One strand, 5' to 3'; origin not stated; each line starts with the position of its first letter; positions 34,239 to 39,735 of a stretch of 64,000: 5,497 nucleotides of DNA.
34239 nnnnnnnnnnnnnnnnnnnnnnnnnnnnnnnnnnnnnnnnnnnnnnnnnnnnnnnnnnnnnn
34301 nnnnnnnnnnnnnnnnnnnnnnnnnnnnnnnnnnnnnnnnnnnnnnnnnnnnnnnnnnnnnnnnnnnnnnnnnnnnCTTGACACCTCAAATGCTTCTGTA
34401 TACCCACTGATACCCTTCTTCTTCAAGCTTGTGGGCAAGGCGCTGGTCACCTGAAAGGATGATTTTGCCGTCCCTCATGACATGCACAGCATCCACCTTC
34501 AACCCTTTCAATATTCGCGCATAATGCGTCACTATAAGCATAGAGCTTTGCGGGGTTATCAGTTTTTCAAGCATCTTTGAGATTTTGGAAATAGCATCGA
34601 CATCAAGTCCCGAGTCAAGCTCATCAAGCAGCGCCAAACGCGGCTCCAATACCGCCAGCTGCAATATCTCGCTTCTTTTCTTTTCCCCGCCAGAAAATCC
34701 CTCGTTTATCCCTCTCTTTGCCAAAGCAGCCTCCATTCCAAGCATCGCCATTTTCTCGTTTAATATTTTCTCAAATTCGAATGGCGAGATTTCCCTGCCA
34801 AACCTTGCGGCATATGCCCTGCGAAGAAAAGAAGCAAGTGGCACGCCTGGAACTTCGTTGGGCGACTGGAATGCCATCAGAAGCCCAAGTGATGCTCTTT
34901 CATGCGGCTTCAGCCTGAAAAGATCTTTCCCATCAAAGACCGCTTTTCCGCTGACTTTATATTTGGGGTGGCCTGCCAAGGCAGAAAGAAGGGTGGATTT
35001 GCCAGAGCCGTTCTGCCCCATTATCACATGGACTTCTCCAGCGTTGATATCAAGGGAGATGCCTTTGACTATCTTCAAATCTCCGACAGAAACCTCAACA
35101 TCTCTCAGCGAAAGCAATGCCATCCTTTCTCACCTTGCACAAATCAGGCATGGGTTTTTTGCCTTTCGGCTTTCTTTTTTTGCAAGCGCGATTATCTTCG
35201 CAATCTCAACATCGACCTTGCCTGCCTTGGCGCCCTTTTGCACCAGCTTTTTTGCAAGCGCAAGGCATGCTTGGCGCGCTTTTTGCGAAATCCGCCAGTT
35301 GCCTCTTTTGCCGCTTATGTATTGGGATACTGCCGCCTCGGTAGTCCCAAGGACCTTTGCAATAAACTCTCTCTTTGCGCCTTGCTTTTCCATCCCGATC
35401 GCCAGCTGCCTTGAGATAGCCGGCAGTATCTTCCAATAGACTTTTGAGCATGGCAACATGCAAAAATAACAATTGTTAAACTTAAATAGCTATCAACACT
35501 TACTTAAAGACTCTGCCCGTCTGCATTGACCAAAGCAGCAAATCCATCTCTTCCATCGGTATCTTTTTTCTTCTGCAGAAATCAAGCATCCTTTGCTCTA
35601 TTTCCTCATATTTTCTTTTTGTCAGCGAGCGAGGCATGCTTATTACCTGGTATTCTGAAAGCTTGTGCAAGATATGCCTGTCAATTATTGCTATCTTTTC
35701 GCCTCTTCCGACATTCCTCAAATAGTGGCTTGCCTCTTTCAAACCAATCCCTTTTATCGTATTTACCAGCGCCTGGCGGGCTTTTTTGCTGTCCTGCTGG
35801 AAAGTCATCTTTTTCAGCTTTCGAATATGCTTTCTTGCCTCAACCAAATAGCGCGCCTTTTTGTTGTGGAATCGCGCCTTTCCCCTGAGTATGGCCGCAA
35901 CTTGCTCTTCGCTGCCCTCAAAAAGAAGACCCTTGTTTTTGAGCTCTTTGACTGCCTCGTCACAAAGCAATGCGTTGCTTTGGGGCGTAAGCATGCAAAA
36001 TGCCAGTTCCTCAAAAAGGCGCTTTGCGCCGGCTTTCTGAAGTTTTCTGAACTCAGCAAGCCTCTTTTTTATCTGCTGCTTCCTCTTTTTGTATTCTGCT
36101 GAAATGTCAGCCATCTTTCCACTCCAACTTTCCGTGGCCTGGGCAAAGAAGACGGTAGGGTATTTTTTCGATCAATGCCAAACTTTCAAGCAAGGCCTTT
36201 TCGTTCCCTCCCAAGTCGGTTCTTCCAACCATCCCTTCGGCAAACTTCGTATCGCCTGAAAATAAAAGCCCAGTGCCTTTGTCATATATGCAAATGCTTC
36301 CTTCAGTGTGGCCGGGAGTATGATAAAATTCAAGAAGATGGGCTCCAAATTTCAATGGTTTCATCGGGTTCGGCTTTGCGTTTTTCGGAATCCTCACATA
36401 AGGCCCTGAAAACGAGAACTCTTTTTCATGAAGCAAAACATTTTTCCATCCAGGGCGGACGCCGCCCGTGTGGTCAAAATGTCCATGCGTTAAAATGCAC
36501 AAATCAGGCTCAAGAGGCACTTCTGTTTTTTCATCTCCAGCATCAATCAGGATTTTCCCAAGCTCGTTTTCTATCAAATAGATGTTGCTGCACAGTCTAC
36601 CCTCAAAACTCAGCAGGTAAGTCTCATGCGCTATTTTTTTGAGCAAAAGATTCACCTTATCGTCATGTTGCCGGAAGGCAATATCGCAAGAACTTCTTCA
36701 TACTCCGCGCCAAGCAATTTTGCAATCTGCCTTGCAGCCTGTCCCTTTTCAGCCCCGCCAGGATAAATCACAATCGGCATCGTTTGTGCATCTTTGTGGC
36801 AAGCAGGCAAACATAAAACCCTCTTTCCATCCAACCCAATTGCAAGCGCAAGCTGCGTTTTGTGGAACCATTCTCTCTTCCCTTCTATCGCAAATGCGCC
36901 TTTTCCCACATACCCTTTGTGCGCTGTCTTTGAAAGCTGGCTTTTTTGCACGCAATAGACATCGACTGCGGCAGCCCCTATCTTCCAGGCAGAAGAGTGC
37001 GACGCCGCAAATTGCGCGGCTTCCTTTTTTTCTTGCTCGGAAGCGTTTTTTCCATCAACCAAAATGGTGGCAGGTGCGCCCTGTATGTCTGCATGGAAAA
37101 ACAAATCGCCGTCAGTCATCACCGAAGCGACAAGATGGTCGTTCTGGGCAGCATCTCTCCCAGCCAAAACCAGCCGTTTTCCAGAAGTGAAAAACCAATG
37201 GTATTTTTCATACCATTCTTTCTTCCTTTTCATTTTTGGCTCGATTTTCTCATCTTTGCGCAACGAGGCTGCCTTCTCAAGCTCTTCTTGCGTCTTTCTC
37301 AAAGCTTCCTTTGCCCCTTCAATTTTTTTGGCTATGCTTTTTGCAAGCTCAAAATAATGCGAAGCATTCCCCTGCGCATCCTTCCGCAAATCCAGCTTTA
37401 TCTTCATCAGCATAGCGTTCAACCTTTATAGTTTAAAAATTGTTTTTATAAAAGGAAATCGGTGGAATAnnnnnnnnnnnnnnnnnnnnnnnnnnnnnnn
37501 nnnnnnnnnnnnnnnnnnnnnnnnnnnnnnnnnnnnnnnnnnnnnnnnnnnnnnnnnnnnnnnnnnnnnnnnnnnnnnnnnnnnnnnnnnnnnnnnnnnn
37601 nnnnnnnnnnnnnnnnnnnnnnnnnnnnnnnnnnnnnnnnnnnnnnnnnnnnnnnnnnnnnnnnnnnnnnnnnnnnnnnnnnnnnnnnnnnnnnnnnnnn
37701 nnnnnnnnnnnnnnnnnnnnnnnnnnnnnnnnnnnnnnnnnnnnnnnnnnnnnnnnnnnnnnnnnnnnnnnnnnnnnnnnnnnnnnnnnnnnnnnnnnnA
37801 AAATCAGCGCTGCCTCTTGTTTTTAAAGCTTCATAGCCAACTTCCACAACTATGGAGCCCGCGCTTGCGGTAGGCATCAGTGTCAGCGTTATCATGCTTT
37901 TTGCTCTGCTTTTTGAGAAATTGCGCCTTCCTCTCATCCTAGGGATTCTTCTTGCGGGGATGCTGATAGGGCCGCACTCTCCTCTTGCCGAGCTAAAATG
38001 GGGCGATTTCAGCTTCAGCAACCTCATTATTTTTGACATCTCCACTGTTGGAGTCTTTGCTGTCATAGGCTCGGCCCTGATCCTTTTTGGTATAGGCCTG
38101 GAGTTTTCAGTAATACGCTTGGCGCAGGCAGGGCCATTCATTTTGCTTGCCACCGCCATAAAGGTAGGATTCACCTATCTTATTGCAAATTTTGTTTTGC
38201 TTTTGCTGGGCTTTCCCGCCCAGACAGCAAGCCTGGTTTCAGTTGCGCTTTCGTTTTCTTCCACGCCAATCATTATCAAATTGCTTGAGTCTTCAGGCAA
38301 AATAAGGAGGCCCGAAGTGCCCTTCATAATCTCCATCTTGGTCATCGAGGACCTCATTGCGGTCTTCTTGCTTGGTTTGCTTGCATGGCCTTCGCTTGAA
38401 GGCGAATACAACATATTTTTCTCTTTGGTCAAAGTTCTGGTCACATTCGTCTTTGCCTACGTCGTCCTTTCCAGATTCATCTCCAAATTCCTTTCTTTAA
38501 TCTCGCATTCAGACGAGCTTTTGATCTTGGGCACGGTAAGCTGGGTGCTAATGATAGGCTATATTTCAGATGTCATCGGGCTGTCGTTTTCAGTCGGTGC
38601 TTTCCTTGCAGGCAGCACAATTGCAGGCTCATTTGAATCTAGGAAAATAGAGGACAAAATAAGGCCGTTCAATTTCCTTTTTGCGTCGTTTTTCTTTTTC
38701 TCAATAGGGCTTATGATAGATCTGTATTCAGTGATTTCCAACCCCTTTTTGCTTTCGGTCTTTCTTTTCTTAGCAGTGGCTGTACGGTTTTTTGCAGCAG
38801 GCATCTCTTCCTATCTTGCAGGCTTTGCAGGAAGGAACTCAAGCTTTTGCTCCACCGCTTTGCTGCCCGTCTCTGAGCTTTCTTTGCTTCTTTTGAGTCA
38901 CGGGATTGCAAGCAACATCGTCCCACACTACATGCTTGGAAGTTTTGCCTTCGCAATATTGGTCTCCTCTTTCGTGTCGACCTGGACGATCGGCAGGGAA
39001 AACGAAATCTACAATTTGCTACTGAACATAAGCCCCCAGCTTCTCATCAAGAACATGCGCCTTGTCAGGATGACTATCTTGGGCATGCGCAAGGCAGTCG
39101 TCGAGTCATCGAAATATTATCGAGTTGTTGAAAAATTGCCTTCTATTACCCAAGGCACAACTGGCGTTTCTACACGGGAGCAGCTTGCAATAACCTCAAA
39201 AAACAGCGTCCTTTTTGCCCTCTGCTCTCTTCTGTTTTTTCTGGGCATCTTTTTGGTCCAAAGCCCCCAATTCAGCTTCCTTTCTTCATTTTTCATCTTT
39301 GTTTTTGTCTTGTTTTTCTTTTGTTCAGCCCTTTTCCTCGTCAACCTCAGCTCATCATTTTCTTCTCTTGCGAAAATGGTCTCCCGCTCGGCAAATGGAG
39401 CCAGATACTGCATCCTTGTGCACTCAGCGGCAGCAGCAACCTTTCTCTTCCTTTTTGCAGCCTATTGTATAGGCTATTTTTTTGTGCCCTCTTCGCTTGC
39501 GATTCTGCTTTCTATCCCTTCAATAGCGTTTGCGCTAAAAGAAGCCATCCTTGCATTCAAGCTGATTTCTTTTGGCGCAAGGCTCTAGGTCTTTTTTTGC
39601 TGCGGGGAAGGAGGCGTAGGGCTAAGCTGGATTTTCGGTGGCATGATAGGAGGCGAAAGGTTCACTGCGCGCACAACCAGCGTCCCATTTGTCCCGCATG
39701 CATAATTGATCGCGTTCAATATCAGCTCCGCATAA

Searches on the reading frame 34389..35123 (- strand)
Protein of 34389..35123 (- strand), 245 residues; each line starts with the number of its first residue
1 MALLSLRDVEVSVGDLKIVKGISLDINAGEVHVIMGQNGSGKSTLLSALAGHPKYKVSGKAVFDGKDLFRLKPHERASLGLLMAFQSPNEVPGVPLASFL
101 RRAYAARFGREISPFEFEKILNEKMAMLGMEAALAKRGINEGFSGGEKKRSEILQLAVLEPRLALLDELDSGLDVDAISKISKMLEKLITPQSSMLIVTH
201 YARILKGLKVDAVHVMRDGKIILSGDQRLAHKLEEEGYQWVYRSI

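Call 66: search_protein_families(library=pfam, proteins=[window:34389-35123:-], max_evalue=0.001)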
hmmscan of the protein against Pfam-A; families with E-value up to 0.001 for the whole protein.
window:34389-35123:- (245 aa): 6 families
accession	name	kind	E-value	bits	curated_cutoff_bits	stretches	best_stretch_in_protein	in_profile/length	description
PF00005.33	ABC_tran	-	3.1e-22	80.1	25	1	20-168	2-134/137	ABC transporter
PF02463.25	SMC_N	-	9.7e-10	38.7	40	1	129-208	122-205/220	RecF/RecN/SMC N terminal domain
PF13304.12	AAA_21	-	3e-08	34.5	27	0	31-50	1-20/304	AAA domain, putative AbiEii toxin, Type IV TA system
PF13555.12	AAA_29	-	3.2e-05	24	27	1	23-49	16-42/61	P-loop containing region of AAA domain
PF13476.12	AAA_23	-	0.00067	20.8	27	0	31-50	21-40/201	AAA domain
PF13481.12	AAA_25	-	0.00086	19.4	27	0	25-52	29-56/195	AAA domain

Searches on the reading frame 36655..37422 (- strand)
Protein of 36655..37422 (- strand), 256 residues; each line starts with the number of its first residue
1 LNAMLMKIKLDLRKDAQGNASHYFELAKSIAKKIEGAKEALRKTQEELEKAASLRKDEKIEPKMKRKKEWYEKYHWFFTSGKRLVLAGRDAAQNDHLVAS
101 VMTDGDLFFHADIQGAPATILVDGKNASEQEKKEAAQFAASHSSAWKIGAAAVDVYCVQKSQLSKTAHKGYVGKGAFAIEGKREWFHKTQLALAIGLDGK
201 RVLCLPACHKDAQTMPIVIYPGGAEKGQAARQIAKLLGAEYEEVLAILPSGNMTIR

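Call 66: search_protein_families(library=pfam, proteins=[window:36655-37422:-], max_evalue=0.001)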
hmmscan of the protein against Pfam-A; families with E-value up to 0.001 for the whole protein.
window:36655-37422:- (256 aa): 2 families
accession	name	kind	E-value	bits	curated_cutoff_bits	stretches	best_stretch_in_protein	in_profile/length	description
PF05670.18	NFACT-R_1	-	1.2e-28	100.3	29.8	1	73-181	1-112/112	NFACT protein RNA binding domain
PF05833.16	NFACT_N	-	7.3e-06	25.5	31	1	6-57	369-420/456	NFACT N-terminal and middle domains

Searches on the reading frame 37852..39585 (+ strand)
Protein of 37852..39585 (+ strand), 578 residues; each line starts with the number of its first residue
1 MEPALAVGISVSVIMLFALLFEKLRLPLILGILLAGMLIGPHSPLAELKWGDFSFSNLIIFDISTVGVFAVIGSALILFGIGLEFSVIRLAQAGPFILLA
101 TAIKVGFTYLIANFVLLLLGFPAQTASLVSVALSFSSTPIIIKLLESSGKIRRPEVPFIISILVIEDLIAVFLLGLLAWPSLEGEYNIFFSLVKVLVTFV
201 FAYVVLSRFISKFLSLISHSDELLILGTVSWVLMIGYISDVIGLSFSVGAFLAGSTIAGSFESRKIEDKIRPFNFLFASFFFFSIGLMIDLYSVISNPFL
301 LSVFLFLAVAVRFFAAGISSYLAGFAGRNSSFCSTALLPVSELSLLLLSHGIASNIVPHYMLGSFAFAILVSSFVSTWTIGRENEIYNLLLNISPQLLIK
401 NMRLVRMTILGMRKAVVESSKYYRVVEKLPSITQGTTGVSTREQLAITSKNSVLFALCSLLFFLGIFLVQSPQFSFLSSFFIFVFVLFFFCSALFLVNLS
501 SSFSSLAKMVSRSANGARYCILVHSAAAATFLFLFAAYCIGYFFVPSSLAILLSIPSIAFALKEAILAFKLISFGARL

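Call 8: search_protein_families(library=pfam, proteins=[window:37852-39585:+], max_evalue=0.001)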
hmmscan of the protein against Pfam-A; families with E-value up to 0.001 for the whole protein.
window:37852-39585:+ (578 aa): 1 family
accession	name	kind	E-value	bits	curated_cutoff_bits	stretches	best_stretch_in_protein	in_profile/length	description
PF00999.27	Na_H_Exchanger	-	1.5e-38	133.1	26.2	1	14-380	4-369/375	Sodium/hydrogen exchanger, transmembrane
